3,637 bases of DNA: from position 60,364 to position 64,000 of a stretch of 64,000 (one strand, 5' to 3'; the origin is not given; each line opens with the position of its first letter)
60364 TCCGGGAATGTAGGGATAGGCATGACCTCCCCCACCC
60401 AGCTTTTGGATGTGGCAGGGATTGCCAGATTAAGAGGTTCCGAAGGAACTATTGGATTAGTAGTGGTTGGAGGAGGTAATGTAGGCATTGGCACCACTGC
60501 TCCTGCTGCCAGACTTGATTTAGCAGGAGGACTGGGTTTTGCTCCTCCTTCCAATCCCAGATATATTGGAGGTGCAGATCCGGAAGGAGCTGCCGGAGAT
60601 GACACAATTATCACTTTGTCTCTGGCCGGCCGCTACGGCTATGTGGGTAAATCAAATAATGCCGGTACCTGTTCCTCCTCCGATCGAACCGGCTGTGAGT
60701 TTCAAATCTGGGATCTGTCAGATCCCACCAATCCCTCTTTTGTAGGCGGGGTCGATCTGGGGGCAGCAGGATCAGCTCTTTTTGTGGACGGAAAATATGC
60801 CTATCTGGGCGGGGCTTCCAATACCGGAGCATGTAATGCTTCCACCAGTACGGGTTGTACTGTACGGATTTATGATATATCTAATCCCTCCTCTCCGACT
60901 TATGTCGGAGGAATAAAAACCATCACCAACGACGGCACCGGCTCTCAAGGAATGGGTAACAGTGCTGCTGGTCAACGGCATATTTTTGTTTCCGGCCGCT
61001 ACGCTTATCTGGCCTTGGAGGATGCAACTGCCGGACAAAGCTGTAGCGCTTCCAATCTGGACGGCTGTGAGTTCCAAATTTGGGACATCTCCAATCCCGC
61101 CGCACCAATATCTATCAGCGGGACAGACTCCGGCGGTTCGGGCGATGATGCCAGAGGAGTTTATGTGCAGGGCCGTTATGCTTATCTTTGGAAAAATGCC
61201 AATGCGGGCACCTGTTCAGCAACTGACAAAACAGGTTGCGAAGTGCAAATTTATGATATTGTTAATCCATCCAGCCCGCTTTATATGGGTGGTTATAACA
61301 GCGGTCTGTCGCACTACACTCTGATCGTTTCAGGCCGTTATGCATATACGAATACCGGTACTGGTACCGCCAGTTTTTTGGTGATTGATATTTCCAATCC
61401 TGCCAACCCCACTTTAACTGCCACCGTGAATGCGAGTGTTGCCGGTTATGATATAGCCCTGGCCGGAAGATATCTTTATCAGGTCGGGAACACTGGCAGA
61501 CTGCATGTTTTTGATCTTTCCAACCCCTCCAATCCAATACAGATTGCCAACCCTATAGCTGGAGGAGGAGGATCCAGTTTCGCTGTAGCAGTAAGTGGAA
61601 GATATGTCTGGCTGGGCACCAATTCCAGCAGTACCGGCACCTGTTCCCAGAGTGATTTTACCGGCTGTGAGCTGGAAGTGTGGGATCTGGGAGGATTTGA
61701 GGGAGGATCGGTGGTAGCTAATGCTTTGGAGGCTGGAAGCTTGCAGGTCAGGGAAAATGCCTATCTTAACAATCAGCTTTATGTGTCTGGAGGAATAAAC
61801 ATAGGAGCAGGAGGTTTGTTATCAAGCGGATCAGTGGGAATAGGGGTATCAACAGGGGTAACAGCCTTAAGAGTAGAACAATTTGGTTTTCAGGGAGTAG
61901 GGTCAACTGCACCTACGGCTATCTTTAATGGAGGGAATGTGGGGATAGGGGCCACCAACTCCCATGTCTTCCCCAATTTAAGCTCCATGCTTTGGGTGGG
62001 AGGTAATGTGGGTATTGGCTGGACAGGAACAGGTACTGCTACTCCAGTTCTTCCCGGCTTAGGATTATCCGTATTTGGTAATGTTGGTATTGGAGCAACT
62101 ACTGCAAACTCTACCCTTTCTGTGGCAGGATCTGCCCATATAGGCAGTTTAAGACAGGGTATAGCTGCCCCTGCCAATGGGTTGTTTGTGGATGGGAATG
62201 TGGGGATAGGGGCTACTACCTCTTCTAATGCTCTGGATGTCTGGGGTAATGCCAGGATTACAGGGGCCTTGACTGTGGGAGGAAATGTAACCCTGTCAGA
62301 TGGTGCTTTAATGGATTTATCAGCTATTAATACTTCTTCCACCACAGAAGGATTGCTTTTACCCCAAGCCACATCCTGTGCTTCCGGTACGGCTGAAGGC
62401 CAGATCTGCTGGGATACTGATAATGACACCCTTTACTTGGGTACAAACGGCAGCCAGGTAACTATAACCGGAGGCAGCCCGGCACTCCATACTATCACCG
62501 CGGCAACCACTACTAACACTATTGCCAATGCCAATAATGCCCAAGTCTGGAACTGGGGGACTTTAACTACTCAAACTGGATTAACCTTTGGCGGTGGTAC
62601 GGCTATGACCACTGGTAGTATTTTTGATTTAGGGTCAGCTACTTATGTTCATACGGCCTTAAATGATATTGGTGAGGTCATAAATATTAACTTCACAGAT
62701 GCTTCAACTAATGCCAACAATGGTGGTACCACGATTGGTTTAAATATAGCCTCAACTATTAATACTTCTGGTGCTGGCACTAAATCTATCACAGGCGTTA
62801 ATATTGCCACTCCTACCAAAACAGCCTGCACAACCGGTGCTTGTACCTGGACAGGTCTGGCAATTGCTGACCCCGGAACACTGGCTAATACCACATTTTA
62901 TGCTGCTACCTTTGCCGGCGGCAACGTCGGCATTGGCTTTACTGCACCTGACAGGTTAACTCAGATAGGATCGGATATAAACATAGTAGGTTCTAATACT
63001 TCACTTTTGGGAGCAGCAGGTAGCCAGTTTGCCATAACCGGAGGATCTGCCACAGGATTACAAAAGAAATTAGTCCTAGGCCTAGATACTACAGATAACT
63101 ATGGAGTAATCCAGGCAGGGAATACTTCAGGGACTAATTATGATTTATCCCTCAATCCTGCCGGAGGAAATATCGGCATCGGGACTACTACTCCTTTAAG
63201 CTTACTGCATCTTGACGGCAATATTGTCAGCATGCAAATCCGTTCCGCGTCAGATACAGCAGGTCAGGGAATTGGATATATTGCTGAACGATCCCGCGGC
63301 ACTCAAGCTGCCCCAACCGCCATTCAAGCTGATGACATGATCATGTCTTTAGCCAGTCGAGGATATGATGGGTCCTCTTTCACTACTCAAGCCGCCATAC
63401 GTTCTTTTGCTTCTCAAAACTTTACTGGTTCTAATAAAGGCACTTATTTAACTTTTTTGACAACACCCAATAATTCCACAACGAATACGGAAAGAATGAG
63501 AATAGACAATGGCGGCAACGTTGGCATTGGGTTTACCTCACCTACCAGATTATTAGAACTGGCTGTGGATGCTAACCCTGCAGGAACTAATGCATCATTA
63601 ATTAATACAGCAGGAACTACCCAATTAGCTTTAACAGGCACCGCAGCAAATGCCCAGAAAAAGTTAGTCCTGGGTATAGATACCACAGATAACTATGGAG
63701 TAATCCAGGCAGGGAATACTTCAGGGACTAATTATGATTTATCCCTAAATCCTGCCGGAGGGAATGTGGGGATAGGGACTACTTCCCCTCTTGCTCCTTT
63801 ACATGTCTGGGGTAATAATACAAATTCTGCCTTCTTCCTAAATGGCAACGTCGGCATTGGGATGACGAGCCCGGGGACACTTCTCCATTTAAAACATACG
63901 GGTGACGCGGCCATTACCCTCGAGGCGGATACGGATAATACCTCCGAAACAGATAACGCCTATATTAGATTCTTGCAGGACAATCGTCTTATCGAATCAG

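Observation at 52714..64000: Unannotated giant gene: MerR-HTH, TM helix, >3,600-aa extracellular repeat protein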

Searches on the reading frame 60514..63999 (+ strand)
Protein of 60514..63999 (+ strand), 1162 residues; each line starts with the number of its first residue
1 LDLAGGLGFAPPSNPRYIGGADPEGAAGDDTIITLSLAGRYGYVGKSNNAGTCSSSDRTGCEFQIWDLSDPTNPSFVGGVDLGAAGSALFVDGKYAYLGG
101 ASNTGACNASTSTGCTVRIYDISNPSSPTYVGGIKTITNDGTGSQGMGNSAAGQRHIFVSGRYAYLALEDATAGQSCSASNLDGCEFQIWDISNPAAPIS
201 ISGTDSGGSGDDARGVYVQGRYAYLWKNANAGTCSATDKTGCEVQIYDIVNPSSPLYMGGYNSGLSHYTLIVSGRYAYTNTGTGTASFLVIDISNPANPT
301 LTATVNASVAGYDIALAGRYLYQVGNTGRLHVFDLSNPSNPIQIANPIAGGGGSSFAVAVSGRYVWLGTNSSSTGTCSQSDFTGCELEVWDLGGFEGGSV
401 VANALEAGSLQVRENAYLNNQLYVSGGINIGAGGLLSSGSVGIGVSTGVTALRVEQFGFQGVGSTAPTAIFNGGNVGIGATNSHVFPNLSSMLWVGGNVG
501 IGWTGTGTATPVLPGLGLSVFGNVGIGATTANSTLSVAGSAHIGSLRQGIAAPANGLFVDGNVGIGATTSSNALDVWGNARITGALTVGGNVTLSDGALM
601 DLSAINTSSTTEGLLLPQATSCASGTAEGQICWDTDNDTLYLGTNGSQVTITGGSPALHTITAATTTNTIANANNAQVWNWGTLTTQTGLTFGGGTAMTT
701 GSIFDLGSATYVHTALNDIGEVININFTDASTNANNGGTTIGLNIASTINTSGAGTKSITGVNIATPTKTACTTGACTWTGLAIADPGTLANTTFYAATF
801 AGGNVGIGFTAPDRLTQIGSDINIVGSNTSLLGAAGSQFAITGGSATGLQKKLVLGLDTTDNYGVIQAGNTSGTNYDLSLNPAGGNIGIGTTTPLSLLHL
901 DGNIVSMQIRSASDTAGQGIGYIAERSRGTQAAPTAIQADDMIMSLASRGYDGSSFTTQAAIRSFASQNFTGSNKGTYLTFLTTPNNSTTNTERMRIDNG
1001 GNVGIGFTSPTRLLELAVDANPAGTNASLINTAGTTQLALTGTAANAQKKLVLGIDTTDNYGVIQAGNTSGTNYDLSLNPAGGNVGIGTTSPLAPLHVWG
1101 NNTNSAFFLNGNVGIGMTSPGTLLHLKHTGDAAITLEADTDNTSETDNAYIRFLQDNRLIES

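Call 45: search_solved_structures(query=window:60514-63999:+, max_evalue=1)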
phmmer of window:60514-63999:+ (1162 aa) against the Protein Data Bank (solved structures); distinct sequences matched with E-value up to 1: 4.
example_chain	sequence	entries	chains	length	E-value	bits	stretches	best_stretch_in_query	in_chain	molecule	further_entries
8oml_A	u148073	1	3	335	1.5e-09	39.7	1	923-1036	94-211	Cell wall surface anchor family protein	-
8ol4_A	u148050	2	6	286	3.8e-08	35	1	919-1020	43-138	Cell wall surface anchor family protein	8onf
8on4_A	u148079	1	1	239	4.5e-08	34.7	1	927-1036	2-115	Cell wall surface anchor family protein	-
8ond_A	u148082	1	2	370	0.04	15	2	988-1146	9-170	bd2133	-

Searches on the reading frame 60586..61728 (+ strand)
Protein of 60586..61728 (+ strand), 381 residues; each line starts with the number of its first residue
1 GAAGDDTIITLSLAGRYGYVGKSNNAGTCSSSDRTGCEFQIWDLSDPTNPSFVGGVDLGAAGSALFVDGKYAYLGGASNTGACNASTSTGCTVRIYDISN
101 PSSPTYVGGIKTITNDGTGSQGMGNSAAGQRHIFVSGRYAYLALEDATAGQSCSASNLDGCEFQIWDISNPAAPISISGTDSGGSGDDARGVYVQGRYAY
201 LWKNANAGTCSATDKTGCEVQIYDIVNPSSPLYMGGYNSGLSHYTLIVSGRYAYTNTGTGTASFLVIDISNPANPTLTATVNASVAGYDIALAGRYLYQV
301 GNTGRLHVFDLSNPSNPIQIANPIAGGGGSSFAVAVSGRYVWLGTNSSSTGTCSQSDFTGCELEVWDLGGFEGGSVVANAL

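Call 90: predict_structure(protein=window:60586-61728:+)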
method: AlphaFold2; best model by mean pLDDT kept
length: 381 residues; sequences in the alignment: 1
mean_pLDDT: 54.4   pTM: 0.52
mean pLDDT of the five models: 54.4, 53.8, 53.5, 49.8, 48.6
residues with pLDDT >= 90: 0; 70-90: 23; 50-70: 239; < 50: 119
segments of 3 or more residues with pLDDT < 50: 1-7, 11-13, 54-63, 76-91, 107-132, 146-150, 180-189, 238-245, 258-262, 278-286, 321-323, 325-328, 372-375, 379-381
pLDDT, mean of each block of 10 residues (from residue 1): 43 56 57 58 63 48 53 52 44 60 48 24 28 57 53 53 65 58 42 66 61 59 74 55 50 56 59 52 48 68 66 60 48 61 60 55 61 48 47
secondary structure, 60 per line:
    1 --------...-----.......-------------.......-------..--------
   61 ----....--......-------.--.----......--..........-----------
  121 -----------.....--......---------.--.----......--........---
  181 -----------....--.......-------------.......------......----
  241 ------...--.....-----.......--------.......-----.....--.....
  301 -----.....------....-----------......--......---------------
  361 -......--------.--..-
elements in order: E9-11 E17-23 E37-43 E65-68 E71-76 E92-97 E100-109 E132-136 E139-144 E162-167 E170-177 E192-195 E198-204 E218-224 E231-236 E247-249 E252-256 E262-268 E277-283 E289-293 E296-300 E306-310 E317-320 E332-337 E340-345 E362-367

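Call 93: fold_search(model_id=the predicted structure, library=pdb)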
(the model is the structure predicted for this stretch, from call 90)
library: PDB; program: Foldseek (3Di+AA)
matches with E <= 10: 1551; with E <= 0.001: 781
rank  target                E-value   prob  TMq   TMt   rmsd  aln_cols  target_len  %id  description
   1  6y7n_A                5.1e-09  1.00  0.40  0.45   8.0       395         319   12  The crystal structure of the eight-bladed symmetrical designer protein Tako8 in the presence of tellurotungstic Anders (released 2020-12-16)
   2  6g6o_A                5.4e-09  1.00  0.43  0.49   7.6       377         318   12  Crystal structure of the computationally designed Ika8 protein: crystal packing No.1 in P63 (released 2018-11-28)
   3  6g6n_B                8.8e-09  1.00  0.37  0.42   9.0       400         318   11  Crystal structure of the computationally designed Tako8 protein in C2 (released 2018-11-28)
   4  6y7o_A                1.1e-08  1.00  0.40  0.46   7.9       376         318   13  The complex between the eight-bladed symmetrical designer protein Tako8 and the silicotungstic acid Keggin (STA) (released 2020-12-16)
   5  6g6m                  2.0e-08  1.00  0.39  0.44   8.4       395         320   12  Crystal structure of the computationally designed Tako8 protein in P42212 (released 2018-11-28)
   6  7t1y_B                3.1e-08  1.00  0.39  0.35   9.7       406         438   11  Structure of the Fbw7-Skp1-MycCdegron complex (released 2022-02-16)
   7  6g6n_A                3.4e-08  1.00  0.38  0.43   8.5       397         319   11  Crystal structure of the computationally designed Tako8 protein in C2 (released 2018-11-28)
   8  5ltd_B                5.9e-08  1.00  0.39  0.45   9.6       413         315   10  Phosphate-bound Pichia angusta Atg18 (released 2017-09-20)
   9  2ovq_B                9.2e-08  1.00  0.41  0.36   7.6       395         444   13  Structure of the Skp1-Fbw7-CyclinEdegC complex (released 2007-04-24)
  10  6y7o_C                9.2e-08  1.00  0.39  0.45   8.3       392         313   12  The complex between the eight-bladed symmetrical designer protein Tako8 and the silicotungstic acid Keggin (STA) (released 2020-12-16)
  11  2ovr_B                1.4e-07  1.00  0.39  0.35   8.1       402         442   13  Structure of the Skp1-Fbw7-CyclinEdegN complex (released 2007-04-24)
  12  7t1z_B                1.5e-07  1.00  0.42  0.38   7.4       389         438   12  Structure of the Fbw7-Skp1-MycNdegron complex (released 2022-02-16)
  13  1o6f                  1.7e-07  1.00  0.53  0.32   6.8       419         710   11  PROLYL OLIGOPEPTIDASE FROM PORCINE BRAIN, D641A MUTANT WITH BOUND PEPTIDE LIGAND SUC-GLY-PRO (released 2002-11-18)
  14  3mks_D                2.0e-07  1.00  0.35  0.31   9.5       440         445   12  Crystal Structure of yeast Cdc4/Skp1 in complex with an allosteric inhibitor SCF-I2 (released 2010-07-21)
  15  2ovp_B                2.5e-07  1.00  0.40  0.36   7.8       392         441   12  Structure of the Skp1-Fbw7 complex (released 2007-04-24)
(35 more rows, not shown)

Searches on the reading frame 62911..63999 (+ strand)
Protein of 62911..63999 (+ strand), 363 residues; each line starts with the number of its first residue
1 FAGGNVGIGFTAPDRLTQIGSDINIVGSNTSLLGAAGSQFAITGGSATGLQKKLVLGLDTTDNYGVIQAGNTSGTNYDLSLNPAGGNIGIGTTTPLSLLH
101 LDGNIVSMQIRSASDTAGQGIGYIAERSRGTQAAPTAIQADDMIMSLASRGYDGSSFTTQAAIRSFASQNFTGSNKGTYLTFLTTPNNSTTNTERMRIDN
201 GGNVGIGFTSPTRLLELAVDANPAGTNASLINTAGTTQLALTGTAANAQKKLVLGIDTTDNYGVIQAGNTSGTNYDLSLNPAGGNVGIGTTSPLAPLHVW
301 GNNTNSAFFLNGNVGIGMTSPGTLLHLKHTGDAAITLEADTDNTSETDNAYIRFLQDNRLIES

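Call 73: find_related_loci(query=window:62911-63999:+, collection=metagenome_contigs, flank=10000)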
Query window:62911-63999:+ (363 aa) in metagenome_contigs; peptide patterns used: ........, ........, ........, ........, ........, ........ (x = any residue, [..] = any of these).
289 stretches matched a pattern; 23 encode a relative of the query (tblastn E <= 1e-3); 23 distinct loci.
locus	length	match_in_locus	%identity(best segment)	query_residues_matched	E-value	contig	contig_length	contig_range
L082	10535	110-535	70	2-327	1e-44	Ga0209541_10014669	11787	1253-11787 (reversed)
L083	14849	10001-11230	38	4-322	8e-40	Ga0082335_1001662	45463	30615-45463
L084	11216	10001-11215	78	4-327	6e-36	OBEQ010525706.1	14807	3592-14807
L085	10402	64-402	72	2-299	3e-30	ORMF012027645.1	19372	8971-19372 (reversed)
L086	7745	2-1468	36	42-304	1e-28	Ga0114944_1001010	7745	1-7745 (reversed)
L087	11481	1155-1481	74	2-301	7e-42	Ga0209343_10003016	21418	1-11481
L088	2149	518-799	44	130-223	2e-14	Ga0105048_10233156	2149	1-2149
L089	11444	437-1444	31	67-340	4e-12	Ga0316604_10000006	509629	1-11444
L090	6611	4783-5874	28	4-357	5e-12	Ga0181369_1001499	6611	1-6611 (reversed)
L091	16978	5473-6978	30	86-340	6e-11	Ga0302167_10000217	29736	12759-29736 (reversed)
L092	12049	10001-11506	30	86-340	9e-11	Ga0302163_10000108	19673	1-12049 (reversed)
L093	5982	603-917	36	3-301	5e-10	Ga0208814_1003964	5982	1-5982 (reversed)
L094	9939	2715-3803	31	74-302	1e-8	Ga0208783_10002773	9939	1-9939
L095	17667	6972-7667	32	4-217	4e-8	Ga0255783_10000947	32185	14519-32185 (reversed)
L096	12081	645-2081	31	64-299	3e-8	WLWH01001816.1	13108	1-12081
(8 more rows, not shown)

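Call 89: search_protein_families(library=pfam, proteins=[L086:3856-6105:+, L082:4982-8953:+, L082:4374-4982:+], max_evalue=0.001)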
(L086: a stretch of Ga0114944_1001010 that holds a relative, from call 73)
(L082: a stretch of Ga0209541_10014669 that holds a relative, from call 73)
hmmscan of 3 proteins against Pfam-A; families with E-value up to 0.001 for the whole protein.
L086:3856-6105:+ (750 aa): 6 families
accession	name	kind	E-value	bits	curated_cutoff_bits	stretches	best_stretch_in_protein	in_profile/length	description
PF04932.20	Wzy_C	-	1.8e-09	38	31.7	1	212-369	3-149/149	O-Antigen ligase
PF13414.12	TPR_11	-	7.9e-07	29.1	26.8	0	598-624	13-39/42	TPR repeat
PF07719.23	TPR_2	-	8e-07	29.2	27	0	649-678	3-32/34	Tetratricopeptide repeat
PF13431.12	TPR_17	-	1.1e-06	28.9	24.4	0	635-667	1-33/34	Tetratricopeptide repeat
PF23914.1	TPR_CcmH_CycH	-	0.00068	20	42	0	564-683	40-157/158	Cytochrome c-type biogenesis protein H TPR domain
PF13181.12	TPR_8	-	0.00097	19.6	25.7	0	649-676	3-30/34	Tetratricopeptide repeat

L082:4982-8953:+ (1324 aa): 0 families

L082:4374-4982:+ (203 aa): 1 family
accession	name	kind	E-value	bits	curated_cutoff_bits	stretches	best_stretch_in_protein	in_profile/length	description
PF05635.17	23S_rRNA_IVP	-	7.6e-07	29.8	33.8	1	29-93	10-72/106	23S rRNA-intervening sequence protein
